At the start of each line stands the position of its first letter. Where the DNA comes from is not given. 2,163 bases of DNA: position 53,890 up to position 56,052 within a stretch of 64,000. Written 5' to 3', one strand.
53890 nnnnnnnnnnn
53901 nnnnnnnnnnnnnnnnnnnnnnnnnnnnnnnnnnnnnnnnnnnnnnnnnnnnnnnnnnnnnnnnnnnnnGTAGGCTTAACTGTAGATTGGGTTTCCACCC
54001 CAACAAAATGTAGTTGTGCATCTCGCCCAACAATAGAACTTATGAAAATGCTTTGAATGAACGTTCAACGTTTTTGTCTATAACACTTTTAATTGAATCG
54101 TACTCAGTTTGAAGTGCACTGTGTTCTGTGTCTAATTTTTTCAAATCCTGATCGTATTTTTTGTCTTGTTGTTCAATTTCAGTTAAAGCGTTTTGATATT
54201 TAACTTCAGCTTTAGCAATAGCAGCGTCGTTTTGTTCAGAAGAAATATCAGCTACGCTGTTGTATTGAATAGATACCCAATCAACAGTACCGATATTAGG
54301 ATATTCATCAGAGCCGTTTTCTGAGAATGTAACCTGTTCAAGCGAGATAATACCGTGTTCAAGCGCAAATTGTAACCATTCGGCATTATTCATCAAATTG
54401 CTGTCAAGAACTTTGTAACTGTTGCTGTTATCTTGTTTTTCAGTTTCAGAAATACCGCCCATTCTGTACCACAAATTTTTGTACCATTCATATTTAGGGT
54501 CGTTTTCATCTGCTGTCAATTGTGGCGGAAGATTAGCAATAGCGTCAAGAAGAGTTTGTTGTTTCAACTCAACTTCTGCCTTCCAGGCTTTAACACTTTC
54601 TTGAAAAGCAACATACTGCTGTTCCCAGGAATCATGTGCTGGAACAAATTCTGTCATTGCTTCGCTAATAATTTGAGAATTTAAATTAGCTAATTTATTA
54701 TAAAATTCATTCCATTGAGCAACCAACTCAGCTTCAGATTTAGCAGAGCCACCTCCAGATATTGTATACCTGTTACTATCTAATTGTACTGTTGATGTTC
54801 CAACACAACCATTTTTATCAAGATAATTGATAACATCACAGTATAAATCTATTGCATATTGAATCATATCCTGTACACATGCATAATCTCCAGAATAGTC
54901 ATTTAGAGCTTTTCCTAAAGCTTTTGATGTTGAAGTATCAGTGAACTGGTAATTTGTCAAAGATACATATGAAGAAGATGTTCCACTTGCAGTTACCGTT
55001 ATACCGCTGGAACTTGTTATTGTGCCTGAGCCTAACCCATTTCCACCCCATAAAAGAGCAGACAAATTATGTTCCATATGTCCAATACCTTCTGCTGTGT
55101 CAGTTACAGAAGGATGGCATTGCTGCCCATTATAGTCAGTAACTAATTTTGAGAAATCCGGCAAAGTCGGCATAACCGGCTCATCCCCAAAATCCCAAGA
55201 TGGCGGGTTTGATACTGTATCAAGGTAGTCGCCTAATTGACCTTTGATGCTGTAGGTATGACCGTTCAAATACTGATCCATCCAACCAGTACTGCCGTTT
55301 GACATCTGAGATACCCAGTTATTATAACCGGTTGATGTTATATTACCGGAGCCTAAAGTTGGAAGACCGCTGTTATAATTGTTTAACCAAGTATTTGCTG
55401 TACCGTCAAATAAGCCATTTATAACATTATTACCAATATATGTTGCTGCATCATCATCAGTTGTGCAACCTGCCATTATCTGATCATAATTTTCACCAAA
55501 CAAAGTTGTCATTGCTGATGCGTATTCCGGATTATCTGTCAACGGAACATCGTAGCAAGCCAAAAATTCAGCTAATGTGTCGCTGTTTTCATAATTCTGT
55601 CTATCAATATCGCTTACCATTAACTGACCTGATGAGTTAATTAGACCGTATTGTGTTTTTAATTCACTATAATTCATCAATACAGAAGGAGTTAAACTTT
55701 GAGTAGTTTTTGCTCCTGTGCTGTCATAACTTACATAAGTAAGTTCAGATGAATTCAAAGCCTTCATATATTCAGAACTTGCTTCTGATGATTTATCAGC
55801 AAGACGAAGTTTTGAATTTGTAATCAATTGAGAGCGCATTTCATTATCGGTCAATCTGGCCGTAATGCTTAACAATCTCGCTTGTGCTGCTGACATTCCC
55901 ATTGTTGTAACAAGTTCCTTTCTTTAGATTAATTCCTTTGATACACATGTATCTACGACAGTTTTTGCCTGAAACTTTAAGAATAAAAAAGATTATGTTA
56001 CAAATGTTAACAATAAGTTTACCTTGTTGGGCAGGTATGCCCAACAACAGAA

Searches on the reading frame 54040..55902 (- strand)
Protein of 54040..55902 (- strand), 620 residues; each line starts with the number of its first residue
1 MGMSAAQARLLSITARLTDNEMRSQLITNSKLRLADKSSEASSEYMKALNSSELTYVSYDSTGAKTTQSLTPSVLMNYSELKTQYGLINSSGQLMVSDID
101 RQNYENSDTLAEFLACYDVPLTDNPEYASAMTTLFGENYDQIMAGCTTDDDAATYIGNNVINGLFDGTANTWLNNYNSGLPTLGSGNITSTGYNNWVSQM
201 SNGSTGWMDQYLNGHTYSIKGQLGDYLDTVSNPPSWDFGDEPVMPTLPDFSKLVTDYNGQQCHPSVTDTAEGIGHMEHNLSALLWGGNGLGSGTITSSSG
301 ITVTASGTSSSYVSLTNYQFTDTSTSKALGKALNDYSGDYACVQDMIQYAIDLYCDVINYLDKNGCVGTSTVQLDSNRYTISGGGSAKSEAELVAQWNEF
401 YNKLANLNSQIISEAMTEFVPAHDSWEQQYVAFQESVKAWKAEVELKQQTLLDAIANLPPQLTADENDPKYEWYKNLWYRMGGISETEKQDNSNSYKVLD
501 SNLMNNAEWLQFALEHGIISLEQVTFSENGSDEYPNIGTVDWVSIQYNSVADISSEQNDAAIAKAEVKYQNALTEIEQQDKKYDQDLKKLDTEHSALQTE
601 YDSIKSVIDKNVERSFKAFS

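Call 59: search_protein_families(library=pfam, proteins=[window:54040-55902:-], max_evalue=0.001)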
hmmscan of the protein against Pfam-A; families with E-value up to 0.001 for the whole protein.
window:54040-55902:- (620 aa): 1 family
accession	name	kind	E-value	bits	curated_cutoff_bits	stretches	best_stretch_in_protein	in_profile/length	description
PF09779.14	Ima1_N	-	0.0005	21.4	28.9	0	354-446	24-119/132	Ima1 N-terminal domain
